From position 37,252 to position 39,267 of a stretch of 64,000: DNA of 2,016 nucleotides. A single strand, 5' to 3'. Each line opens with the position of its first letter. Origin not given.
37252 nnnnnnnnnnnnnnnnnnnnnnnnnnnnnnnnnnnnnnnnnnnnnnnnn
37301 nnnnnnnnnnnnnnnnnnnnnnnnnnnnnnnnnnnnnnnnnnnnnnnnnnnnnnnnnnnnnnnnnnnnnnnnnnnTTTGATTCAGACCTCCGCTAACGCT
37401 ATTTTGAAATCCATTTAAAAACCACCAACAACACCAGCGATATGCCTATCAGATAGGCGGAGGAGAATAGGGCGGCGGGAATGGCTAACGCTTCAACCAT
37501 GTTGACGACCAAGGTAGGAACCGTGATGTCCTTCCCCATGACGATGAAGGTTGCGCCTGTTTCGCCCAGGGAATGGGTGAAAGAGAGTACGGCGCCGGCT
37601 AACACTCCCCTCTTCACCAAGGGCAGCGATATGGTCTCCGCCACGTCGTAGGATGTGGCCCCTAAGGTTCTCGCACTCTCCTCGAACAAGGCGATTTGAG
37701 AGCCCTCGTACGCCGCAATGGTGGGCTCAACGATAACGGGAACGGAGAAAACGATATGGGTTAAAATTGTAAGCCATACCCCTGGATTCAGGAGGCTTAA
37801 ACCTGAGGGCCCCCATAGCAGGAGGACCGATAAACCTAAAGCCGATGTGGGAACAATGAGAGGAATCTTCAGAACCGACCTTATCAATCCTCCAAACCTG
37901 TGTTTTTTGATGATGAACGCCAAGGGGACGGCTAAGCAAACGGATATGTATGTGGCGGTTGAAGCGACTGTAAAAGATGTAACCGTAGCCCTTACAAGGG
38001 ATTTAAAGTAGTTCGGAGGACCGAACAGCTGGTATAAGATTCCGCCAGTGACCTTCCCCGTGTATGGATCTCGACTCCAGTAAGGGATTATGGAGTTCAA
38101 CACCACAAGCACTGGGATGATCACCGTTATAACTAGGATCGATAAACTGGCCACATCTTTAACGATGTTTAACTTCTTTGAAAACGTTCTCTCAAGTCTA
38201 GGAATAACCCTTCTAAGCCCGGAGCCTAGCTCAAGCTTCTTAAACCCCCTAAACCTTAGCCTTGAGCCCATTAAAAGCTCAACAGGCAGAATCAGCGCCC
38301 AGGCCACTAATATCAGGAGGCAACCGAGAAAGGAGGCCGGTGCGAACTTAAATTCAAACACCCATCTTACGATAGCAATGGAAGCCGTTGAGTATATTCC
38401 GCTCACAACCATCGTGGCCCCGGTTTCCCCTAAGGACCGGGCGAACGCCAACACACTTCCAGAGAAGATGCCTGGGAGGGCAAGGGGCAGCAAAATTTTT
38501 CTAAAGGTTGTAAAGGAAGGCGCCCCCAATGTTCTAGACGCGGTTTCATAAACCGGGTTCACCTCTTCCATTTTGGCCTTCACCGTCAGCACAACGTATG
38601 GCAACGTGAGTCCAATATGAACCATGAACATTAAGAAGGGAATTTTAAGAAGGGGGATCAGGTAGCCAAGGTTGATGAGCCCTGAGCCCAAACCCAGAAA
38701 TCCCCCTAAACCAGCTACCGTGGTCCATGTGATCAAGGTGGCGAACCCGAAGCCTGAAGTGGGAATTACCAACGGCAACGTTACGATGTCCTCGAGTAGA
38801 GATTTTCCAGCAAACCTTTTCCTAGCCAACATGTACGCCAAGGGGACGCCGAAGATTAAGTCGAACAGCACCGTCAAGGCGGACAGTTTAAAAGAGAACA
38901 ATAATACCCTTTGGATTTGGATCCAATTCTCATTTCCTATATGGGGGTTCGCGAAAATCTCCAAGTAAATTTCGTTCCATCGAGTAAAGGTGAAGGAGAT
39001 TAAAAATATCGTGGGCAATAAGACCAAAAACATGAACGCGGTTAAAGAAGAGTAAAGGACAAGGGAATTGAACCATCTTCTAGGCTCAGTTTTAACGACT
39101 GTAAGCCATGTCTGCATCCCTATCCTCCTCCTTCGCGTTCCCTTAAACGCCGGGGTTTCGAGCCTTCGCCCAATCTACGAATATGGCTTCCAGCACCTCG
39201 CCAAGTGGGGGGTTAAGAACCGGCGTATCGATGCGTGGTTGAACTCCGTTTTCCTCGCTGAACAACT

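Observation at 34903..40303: Two PhoU-like DUF47 paralogs flank an Fbp-type ABC importer operon, one translationally coupled to its end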

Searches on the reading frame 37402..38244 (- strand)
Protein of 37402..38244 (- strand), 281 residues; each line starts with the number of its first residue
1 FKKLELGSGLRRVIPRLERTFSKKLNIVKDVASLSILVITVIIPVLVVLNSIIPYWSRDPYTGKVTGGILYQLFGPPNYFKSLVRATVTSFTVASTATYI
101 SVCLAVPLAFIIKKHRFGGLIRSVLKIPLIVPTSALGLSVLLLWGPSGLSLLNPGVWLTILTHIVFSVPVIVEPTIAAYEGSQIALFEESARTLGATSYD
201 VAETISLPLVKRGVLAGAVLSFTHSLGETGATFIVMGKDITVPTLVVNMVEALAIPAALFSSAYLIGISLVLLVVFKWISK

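Call 66: search_protein_families(library=ncbifam, proteins=[window:37402-38244:-], max_evalue=1e-8)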
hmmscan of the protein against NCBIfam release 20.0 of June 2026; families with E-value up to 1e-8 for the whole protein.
seq(281 aa): 13 families
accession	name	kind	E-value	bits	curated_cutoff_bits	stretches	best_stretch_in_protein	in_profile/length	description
TIGR02141.1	modB_ABC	equivalog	2.1e-25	89.6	182.6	1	90-281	3-207/208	molybdate ABC transporter permease subunit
NF006939.0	PRK09421.1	equivalog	6.8e-21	74.7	262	1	84-275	9-212/230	molybdate ABC transporter permease subunit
NF040839.1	tungstate_WtpB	equivalog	3.5e-20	72.7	340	1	82-280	41-248/251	tungstate ABC transporter permease WtpB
TIGR01581.1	Mo_ABC_porter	hypoth_equivalog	2e-19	70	210.3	1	82-275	18-225/225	ABC transporter permease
TIGR00969.1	3a0106s02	subfamily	1.9e-17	63.6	240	1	70-277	50-267/272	sulfate ABC transporter permease subunit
TIGR03255.1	PhnV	equivalog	8e-17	61.8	358.7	1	31-278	19-263/270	2-aminoethylphosphonate ABC transport system, membrane component PhnV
NF007047.0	PRK09500.1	equivalog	3.7e-15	56.2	326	1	69-280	42-252/257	spermidine/putrescine ABC transporter permease PotC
NF008208.0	PRK10971.1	equivalog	5.6e-13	49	415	1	86-276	59-263/277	sulfate/thiosulfate ABC transporter permease CysT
TIGR02139.1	permease_CysT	equivalog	9.1e-13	48.4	246.1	1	82-278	47-257/265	sulfate ABC transporter permease subunit CysT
NF038017.1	ABC_perm1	subfamily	2.1e-11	44.2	100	1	90-269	1-182/184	ABC transporter permease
TIGR02140.1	permease_CysW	equivalog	2.7e-11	43.5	329.1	1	85-277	47-253/261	sulfate ABC transporter permease subunit CysW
TIGR03262.1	PhnU2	equivalog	2.9e-10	39.4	593.25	1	34-238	11-214/546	putative 2-aminoethylphosphonate ABC transporter permease subunit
NF011624.0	PRK15050.1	equivalog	5.1e-09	35.7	247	0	81-279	69-285/297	2-aminoethylphosphonate ABC transporter permease subunit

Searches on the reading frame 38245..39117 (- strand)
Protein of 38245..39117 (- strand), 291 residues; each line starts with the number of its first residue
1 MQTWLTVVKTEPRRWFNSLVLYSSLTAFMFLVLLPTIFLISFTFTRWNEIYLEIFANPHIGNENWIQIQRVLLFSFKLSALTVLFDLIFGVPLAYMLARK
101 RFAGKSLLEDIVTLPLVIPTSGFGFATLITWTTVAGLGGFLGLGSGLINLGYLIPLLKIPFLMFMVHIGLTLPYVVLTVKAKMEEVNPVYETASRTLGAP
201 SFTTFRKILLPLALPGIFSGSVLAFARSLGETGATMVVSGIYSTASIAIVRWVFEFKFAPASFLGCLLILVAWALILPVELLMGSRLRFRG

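Call 66: search_protein_families(library=ncbifam, proteins=[window:38245-39117:-], max_evalue=1e-8)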
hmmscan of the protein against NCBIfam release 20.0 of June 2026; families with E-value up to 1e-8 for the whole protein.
seq(291 aa): 17 families
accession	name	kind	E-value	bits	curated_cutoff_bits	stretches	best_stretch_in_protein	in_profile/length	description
TIGR02139.1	permease_CysT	equivalog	4.4e-33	115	246.1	1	19-283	7-259/265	sulfate ABC transporter permease subunit CysT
TIGR01581.1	Mo_ABC_porter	hypoth_equivalog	5.7e-33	114.3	210.3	1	69-253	20-198/225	ABC transporter permease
TIGR02141.1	modB_ABC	equivalog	7.8e-33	113.9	182.6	1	74-282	2-205/208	molybdate ABC transporter permease subunit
NF040839.1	tungstate_WtpB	equivalog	3.2e-32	112.1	340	1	67-283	41-248/251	tungstate ABC transporter permease WtpB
TIGR00969.1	3a0106s02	subfamily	5.5e-32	111.3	240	1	18-279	17-266/272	sulfate ABC transporter permease subunit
NF006939.0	PRK09421.1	equivalog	7.8e-31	107.2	262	1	70-260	10-193/230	molybdate ABC transporter permease subunit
NF008208.0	PRK10971.1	equivalog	3.7e-27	95.5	415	1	19-283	15-267/277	sulfate/thiosulfate ABC transporter permease CysT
TIGR02140.1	permease_CysW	equivalog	1.5e-20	73.8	329.1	1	21-249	6-222/261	sulfate ABC transporter permease subunit CysW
NF007047.0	PRK09500.1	equivalog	9.1e-16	58.2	326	1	32-240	18-208/257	spermidine/putrescine ABC transporter permease PotC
TIGR03255.1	PhnV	equivalog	1.8e-15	57.3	358.7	1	160-278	141-260/270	2-aminoethylphosphonate ABC transport system, membrane component PhnV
NF007044.0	PRK09497.1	equivalog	1.2e-14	54.4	348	1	16-230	7-220/285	spermidine/putrescine ABC transporter permease PotB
NF008620.0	PRK11602.1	equivalog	4.3e-14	52.4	442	1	7-243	9-229/291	sulfate/thiosulfate ABC transporter permease CysW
TIGR02138.1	phosphate_pstC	equivalog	1.9e-11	43.6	196.45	1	16-243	4-235/296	phosphate ABC transporter permease subunit PstC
TIGR00974.1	3a0107s02c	equivalog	6.3e-11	41.9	193.45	1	26-244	9-213/272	phosphate ABC transporter permease PstA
NF043073.1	MMSYN1_0195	equivalog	5.2e-10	38.1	1250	1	163-229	130-196/1021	spermidine/putrescine ABC transporter permease/substrate-binding protein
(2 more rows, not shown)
